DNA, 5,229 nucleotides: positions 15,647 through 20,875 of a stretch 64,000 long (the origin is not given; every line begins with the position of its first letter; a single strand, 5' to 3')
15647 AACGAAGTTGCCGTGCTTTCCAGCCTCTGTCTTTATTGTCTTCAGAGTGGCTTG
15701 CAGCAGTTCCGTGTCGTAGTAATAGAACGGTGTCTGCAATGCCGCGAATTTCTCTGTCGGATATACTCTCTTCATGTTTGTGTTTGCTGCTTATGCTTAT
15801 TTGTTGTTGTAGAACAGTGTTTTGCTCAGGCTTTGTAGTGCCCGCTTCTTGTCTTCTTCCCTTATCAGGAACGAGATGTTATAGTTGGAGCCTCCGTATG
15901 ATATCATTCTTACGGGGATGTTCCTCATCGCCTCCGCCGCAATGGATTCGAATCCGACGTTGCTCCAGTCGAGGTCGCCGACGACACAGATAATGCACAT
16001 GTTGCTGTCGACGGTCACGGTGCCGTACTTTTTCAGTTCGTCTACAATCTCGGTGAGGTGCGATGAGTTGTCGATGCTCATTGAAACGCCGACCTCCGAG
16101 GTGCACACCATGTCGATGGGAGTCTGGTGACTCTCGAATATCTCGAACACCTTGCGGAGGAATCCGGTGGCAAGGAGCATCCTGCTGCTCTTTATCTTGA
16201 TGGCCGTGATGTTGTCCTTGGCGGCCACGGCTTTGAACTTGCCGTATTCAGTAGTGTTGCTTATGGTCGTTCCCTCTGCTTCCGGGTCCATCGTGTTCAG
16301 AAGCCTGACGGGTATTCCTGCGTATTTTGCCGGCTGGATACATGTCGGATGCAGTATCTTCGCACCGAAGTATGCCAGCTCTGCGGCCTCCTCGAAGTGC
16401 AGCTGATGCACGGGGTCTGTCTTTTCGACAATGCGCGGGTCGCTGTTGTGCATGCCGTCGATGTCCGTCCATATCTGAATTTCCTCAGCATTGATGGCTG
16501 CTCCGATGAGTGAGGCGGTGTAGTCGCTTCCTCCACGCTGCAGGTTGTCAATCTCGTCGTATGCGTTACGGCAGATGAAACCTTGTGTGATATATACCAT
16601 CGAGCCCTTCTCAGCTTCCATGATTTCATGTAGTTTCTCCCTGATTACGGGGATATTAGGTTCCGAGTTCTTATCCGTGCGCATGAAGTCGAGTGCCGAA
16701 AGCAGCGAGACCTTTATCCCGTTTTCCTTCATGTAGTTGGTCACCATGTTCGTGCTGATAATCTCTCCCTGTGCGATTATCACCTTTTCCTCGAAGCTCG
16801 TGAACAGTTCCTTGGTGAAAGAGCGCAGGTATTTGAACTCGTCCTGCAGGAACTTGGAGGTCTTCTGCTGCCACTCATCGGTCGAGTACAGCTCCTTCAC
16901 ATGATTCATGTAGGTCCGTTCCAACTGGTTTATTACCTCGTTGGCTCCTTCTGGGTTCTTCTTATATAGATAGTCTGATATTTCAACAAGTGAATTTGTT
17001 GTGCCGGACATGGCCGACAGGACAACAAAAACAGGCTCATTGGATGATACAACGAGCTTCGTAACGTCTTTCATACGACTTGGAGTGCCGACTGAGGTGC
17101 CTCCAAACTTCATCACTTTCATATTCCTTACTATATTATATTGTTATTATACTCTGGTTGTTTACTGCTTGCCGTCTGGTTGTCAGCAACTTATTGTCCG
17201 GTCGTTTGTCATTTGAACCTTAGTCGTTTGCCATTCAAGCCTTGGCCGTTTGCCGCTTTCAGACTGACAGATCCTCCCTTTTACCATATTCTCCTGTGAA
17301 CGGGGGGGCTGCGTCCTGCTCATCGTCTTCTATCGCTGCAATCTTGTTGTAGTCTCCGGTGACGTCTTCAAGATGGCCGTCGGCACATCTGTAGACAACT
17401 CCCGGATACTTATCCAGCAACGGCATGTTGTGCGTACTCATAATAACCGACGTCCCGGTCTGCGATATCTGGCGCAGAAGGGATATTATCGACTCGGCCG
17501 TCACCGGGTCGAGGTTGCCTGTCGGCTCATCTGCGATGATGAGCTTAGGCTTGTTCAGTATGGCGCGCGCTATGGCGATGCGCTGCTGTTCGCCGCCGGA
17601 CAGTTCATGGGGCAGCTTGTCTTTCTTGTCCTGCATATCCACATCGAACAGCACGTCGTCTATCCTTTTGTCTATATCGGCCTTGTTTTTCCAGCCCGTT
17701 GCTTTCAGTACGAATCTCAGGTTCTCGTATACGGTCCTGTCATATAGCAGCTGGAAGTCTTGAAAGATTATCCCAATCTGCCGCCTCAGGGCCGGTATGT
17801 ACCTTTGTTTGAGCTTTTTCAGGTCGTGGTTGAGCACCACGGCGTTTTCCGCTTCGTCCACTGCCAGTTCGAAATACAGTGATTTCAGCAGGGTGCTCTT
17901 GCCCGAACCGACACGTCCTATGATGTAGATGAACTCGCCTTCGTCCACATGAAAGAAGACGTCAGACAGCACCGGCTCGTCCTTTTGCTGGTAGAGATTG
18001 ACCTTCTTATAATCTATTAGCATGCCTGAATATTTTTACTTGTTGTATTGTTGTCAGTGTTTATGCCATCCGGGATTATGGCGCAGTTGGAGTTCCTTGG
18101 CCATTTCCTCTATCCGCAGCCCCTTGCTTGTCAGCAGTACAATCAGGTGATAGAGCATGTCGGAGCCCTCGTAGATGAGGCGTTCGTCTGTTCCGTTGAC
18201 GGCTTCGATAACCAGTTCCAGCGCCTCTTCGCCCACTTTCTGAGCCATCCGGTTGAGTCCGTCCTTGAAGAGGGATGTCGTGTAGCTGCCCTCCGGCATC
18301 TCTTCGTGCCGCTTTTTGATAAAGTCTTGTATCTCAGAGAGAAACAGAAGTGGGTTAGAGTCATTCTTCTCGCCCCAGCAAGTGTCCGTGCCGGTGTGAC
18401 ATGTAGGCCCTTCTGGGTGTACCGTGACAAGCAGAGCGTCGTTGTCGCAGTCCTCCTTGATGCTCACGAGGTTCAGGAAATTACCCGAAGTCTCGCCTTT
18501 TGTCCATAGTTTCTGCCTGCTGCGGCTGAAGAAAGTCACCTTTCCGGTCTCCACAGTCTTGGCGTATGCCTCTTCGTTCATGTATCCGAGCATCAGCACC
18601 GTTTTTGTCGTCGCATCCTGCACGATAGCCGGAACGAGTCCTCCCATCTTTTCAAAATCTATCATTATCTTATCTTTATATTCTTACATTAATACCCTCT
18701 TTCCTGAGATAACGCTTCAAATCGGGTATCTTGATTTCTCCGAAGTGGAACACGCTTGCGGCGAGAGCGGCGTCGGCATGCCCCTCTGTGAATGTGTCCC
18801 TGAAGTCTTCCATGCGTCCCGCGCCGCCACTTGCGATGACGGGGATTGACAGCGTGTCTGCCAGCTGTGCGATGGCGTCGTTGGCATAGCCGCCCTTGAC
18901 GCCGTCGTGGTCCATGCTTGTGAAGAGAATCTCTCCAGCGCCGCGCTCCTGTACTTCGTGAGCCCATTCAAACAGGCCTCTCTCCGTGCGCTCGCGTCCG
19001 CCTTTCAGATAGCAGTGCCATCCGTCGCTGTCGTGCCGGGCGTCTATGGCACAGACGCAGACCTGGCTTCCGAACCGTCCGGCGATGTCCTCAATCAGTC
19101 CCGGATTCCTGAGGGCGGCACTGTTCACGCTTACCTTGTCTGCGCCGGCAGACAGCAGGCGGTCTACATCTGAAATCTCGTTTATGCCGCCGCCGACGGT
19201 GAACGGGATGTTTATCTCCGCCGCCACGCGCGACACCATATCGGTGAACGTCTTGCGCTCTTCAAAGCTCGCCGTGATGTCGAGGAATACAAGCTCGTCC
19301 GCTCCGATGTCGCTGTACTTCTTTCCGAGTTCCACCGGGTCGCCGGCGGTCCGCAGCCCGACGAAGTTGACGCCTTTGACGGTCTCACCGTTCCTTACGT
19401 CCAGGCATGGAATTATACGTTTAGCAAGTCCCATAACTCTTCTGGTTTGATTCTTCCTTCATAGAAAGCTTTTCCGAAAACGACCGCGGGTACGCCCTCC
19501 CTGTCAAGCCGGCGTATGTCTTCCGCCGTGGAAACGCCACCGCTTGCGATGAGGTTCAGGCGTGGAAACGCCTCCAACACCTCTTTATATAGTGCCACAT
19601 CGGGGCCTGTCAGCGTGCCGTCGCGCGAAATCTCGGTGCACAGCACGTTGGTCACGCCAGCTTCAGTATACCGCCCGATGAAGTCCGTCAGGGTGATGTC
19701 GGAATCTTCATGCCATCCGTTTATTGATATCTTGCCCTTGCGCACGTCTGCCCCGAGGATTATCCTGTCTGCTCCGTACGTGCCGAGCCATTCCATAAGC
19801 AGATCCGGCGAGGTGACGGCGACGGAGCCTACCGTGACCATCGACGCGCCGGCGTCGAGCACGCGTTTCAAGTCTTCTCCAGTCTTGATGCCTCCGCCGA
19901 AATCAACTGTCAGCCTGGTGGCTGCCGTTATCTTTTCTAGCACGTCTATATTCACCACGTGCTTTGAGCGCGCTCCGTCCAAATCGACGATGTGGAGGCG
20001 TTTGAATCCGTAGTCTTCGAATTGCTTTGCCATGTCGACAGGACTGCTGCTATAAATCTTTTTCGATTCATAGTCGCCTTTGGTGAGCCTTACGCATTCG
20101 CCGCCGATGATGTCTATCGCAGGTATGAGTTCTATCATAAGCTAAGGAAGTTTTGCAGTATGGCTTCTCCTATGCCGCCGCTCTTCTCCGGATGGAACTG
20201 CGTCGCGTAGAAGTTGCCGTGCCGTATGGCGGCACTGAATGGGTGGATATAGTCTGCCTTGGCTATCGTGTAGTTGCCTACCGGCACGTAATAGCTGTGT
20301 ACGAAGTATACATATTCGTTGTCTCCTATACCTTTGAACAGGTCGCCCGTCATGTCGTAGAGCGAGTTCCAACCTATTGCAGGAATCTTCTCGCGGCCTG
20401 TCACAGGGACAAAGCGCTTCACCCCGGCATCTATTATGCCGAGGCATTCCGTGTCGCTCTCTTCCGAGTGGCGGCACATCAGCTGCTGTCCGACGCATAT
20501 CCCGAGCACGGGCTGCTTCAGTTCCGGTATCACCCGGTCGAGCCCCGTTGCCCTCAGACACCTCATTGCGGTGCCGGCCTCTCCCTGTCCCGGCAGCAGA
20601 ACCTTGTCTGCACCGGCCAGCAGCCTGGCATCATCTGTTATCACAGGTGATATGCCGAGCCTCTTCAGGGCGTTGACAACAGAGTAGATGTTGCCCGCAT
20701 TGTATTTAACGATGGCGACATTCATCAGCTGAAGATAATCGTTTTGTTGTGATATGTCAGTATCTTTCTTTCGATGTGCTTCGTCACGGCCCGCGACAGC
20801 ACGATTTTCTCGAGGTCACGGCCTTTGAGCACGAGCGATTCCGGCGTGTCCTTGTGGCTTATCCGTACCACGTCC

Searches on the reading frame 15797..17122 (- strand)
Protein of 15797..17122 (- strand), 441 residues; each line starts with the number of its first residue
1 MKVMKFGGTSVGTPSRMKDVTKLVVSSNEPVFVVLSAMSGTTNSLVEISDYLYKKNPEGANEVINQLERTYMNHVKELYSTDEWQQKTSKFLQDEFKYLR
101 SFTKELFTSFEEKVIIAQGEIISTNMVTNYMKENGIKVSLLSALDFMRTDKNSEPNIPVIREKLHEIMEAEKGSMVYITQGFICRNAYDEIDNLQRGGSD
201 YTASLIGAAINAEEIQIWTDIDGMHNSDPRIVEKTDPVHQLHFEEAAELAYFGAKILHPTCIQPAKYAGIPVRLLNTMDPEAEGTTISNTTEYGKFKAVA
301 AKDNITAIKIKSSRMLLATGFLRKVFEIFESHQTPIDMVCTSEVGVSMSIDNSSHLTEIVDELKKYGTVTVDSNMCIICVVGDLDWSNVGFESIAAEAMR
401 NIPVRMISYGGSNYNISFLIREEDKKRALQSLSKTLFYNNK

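Call 77: search_protein_families(library=pfam, proteins=[window:15797-17122:-], max_evalue=0.00001)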
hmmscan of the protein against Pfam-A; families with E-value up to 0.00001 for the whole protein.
window:15797-17122:- (441 aa): 3 families
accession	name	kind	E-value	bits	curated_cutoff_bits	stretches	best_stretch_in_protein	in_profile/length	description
PF00696.33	AA_kinase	-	1.2e-40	140.2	24.9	1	2-276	3-234/234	Amino acid kinase family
PF22468.2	ACT_9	-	2.4e-19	69.3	27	1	378-435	1-60/61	ACT domain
PF13840.12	ACT_7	-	2.9e-06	27.5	27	0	398-433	32-64/65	ACT domain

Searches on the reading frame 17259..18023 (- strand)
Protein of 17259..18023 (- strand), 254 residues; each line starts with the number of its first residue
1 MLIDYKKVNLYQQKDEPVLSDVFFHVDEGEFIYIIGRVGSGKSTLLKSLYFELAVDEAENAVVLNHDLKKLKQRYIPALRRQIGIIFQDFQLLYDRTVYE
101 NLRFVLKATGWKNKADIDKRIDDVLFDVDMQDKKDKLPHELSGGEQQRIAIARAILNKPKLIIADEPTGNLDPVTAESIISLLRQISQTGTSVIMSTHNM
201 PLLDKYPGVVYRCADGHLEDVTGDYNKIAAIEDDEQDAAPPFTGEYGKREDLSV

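Call 77: search_protein_families(library=pfam, proteins=[window:17259-18023:-], max_evalue=0.00001)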
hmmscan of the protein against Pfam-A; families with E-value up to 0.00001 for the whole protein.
window:17259-18023:- (254 aa): 3 families
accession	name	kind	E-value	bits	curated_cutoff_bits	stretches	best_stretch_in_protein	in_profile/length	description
PF00005.33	ABC_tran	-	1.1e-31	110.7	25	1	19-168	1-136/137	ABC transporter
PF13304.12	AAA_21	-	3.1e-13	50.9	27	1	110-203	189-302/304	AAA domain, putative AbiEii toxin, Type IV TA system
PF02463.25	SMC_N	-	2.1e-06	27.7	40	0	30-204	25-203/220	RecF/RecN/SMC N terminal domain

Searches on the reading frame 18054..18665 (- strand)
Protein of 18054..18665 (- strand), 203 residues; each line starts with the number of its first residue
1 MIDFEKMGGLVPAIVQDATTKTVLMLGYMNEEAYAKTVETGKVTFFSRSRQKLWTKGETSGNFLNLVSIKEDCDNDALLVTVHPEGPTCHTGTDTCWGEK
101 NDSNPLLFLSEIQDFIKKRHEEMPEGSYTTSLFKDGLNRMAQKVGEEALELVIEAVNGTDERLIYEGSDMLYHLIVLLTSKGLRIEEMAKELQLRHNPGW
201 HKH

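Call 77: search_protein_families(library=pfam, proteins=[window:18054-18665:-], max_evalue=0.00001)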
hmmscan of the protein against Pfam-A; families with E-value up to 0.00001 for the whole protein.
window:18054-18665:- (203 aa): 2 families
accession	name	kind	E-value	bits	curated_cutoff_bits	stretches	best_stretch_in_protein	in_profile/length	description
PF01502.23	PRA-CH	-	4.7e-35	119.7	27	1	25-97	1-73/74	Phosphoribosyl-AMP cyclohydrolase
PF01503.22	PRA-PH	-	6.8e-19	68.5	21.3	1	110-196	2-86/86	Phosphoribosyl-ATP pyrophosphohydrolase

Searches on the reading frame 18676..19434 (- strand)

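Call 78: search_protein_families(library=pfam, proteins=[window:18676-19434:-], max_evalue=0.00001)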
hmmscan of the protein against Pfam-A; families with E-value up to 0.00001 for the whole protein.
window:18676-19434:- (252 aa): 3 families
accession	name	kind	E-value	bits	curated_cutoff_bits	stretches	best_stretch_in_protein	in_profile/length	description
PF00977.27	His_biosynth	-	1.8e-78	263.6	23.6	1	6-234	1-227/228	Histidine biosynthesis protein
PF01207.24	Dus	-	3.3e-08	33.4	20.4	0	64-115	173-225/311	Dihydrouridine synthase (Dus)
PF03060.21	NMO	-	3.5e-08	33.7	28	0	158-229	149-226/331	Nitronate monooxygenase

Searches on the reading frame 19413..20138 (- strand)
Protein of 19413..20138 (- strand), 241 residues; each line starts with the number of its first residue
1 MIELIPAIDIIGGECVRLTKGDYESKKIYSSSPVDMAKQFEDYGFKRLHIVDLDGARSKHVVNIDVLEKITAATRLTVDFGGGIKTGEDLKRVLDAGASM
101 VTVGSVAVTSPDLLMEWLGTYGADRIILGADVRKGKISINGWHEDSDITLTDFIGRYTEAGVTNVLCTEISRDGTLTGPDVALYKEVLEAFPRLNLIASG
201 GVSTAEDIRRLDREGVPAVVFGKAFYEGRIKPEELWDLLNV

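Call 78: search_protein_families(library=pfam, proteins=[window:19413-20138:-], max_evalue=0.00001)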
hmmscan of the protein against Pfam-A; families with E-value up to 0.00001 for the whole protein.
window:19413-20138:- (241 aa): 4 families
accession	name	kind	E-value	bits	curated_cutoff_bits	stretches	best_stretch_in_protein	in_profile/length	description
PF00977.27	His_biosynth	-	1.2e-76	257.6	23.6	1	4-230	2-227/228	Histidine biosynthesis protein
PF01180.27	DHO_dh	-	1.3e-06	28.3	27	0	65-107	228-272/291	Dihydroorotate dehydrogenase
PF01070.24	FMN_dh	-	2.6e-06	27.1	24.9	0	62-107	258-305/350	FMN-dependent dehydrogenase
PF01207.24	Dus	-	3.2e-06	26.9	20.4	0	58-115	167-225/311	Dihydrouridine synthase (Dus)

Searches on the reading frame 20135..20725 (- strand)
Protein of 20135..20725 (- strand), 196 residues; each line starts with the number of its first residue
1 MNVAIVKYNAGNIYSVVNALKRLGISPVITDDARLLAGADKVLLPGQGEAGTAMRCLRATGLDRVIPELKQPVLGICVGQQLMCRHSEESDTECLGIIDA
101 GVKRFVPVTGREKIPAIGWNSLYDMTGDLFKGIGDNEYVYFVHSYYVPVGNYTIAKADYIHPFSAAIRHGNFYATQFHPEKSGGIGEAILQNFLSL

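Call 78: search_protein_families(library=pfam, proteins=[window:20135-20725:-], max_evalue=0.00001)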
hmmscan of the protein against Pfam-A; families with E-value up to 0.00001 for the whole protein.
window:20135-20725:- (196 aa): 3 families
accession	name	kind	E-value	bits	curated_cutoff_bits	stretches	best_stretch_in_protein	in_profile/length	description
PF00117.34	GATase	-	8.7e-18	65.1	22.8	1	11-194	8-187/190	Glutamine amidotransferase class-I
PF01174.25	SNO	-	2e-06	28.2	27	0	11-180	6-170/188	SNO glutamine amidotransferase family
PF07685.20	GATase_3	-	9.7e-06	25.8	27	0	2-99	1-112/196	CobB/CobQ-like glutamine amidotransferase domain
